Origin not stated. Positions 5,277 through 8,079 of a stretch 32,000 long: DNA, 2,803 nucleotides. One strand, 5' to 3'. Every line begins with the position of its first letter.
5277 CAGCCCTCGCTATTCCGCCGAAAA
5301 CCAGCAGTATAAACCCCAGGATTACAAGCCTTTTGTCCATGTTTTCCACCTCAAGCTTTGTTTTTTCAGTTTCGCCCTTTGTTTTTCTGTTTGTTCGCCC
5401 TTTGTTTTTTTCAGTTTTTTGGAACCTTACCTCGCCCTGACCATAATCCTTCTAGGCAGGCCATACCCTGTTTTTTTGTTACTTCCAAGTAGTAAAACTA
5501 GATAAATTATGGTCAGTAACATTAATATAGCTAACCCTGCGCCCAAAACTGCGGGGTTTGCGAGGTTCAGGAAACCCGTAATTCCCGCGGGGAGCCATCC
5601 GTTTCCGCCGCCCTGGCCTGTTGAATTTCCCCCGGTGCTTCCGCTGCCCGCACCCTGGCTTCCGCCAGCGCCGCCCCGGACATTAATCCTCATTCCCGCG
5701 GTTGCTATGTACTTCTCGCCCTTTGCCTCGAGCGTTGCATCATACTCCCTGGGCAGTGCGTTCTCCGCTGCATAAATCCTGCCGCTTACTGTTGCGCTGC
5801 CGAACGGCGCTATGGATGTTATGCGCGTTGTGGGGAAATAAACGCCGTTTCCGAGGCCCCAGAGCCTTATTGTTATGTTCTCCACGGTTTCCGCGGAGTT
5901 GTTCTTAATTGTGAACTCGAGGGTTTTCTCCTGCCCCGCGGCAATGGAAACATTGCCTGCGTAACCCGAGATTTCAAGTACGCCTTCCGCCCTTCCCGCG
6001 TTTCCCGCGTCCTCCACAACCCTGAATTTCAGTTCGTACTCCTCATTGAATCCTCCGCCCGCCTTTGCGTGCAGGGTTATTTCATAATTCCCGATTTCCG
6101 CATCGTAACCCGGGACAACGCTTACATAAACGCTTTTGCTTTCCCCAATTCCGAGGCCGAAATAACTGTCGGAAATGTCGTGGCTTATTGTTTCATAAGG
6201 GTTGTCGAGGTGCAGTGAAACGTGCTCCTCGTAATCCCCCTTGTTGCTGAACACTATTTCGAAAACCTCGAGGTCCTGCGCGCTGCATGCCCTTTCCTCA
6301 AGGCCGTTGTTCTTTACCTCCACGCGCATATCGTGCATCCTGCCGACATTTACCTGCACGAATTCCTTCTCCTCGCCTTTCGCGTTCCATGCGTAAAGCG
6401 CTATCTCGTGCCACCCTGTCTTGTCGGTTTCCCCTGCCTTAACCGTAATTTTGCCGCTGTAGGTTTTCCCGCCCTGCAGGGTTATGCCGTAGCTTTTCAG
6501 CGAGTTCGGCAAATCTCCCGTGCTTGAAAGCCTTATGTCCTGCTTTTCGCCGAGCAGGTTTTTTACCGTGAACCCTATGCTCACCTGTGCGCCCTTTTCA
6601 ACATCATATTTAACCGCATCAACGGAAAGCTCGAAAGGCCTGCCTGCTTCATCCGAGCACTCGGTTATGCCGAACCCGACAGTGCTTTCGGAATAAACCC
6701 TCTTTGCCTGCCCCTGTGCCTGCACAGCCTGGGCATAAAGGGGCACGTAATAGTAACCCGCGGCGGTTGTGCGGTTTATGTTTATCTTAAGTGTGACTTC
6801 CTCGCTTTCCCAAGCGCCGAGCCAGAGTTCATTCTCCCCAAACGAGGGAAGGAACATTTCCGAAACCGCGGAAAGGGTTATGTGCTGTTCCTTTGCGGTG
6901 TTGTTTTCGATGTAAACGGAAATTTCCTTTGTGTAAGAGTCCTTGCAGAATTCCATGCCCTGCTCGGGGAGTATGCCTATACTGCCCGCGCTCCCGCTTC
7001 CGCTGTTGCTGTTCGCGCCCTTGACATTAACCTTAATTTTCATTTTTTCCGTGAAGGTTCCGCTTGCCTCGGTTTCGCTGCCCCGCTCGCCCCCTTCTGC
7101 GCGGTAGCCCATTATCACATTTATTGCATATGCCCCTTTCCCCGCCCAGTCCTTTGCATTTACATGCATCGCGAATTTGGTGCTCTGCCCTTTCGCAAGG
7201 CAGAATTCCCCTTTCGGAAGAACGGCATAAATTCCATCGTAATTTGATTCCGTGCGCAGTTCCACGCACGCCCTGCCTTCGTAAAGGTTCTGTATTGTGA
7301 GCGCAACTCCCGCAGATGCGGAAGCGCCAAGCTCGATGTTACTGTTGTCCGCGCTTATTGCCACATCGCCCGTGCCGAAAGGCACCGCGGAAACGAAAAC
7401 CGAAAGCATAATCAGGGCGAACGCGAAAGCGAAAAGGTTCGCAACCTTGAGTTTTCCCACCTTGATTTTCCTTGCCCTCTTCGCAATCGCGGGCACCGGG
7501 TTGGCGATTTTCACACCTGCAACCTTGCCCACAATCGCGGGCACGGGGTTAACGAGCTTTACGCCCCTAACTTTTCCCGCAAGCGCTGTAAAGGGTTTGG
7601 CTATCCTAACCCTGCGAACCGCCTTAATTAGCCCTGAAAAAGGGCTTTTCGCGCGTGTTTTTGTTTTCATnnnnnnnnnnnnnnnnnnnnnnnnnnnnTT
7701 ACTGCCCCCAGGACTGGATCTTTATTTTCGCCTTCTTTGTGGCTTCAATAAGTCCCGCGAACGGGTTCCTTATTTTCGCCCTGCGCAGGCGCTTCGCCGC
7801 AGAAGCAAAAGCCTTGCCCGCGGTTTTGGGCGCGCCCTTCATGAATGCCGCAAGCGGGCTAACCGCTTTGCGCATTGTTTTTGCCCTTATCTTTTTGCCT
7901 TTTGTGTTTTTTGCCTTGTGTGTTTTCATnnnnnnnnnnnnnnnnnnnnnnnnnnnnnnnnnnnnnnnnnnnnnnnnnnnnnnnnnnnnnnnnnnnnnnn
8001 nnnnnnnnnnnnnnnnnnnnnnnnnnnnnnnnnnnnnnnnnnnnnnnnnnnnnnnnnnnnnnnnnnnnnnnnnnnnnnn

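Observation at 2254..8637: Four-gene operon of C-terminally anchored beta-sandwich envelope proteins built around a complete-MIDAS vWA protein: candidate adhesion / partner-cell contact apparatus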

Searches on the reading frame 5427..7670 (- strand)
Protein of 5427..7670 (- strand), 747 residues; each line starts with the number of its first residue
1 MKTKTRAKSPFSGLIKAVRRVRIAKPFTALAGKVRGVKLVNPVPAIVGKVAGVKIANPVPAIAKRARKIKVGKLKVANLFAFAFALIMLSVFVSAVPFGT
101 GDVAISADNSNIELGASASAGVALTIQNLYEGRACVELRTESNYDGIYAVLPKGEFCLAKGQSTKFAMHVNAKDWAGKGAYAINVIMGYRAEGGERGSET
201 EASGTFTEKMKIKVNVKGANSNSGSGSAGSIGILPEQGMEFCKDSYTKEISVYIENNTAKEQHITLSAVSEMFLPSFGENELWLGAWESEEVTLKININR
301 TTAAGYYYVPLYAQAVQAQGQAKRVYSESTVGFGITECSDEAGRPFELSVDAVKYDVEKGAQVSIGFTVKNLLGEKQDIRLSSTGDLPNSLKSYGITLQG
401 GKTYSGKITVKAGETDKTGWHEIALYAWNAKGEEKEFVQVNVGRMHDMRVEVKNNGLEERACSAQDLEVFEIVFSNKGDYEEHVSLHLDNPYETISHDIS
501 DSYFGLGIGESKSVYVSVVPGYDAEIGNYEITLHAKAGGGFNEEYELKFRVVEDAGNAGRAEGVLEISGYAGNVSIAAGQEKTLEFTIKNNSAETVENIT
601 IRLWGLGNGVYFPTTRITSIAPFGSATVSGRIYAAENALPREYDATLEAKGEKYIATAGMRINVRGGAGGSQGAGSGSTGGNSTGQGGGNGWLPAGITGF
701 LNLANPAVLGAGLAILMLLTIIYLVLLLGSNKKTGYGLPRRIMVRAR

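Call 3: search_protein_families(library=pfam, proteins=[window:5427-7670:-], max_evalue=0.1)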
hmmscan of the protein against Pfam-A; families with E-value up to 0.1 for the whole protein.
window:5427-7670:- (747 aa): 4 families
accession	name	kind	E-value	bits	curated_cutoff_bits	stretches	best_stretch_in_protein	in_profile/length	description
PF10633.15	NPCBM_assoc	-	1.7e-09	38.2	24.4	0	472-536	11-76/78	NPCBM-associated, NEW3 domain of alpha-galactosidase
PF00927.28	Transglut_C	-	0.0041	17.7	26.6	0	576-610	11-48/106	Transglutaminase family, C-terminal ig like domain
PF23619.1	Ig_VWA7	-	0.012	16.3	27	0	358-418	13-74/104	VWA7 Ig-like domain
PF07705.17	CARDB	-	0.012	16.3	22.7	0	565-652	4-86/101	CARDB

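Call 23: search_protein_families(library=ncbifam, proteins=[window:5427-7670:-], max_evalue=1)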
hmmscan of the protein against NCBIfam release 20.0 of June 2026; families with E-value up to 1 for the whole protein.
window:5427-7670:- (747 aa): 1 family
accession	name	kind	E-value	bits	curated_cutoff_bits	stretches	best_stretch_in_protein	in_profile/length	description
NF033506.0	PACE-CTERM-PROT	exception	0.00095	17.9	110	1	471-553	504-585/627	putative S-layer protein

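Call 27: find_homologous_proteins(query=window:5427-7670:-)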
Query window:5427-7670:- (747 aa): 2 proteins with E <= 0.001 among 8000 candidates.
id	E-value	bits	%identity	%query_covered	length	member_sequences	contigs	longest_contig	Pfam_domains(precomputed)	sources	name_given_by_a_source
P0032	0.0e+0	1650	100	100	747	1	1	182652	PF10633.16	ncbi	ncbi:MAG: hypothetical protein V1676_05950 [Candidatus Diapherotrites archaeon]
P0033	9.6e-149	515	44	89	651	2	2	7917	-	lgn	-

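Call 57: search_protein_families(library=padloc, proteins=[window:5427-7670:-], max_evalue=0.01)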
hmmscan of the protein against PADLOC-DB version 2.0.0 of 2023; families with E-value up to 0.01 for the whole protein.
window:5427-7670:- (747 aa): 0 families

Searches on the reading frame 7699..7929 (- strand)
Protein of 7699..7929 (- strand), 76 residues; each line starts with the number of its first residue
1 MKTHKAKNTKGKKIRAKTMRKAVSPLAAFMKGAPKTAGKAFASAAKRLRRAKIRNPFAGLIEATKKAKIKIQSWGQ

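Call 3: search_protein_families(library=pfam, proteins=[window:7699-7929:-], max_evalue=0.1)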
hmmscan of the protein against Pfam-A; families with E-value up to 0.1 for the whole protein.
window:7699-7929:- (76 aa): 0 families

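Call 23: search_protein_families(library=ncbifam, proteins=[window:7699-7929:-], max_evalue=1)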
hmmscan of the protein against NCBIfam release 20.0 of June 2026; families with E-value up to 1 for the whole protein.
window:7699-7929:- (76 aa): 2 families
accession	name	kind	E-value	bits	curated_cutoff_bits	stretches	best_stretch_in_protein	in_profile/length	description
TIGR01730.1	RND_mfp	subfamily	0.064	12.2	94.9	1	38-64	122-148/322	efflux RND transporter periplasmic adaptor subunit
NF011218.0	PRK14625.1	equivalog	0.11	12.9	151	1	6-35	77-106/109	hypothetical protein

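Call 57: search_protein_families(library=padloc, proteins=[window:7699-7929:-], max_evalue=0.01)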
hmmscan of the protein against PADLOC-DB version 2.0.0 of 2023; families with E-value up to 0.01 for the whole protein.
window:7699-7929:- (76 aa): 0 families
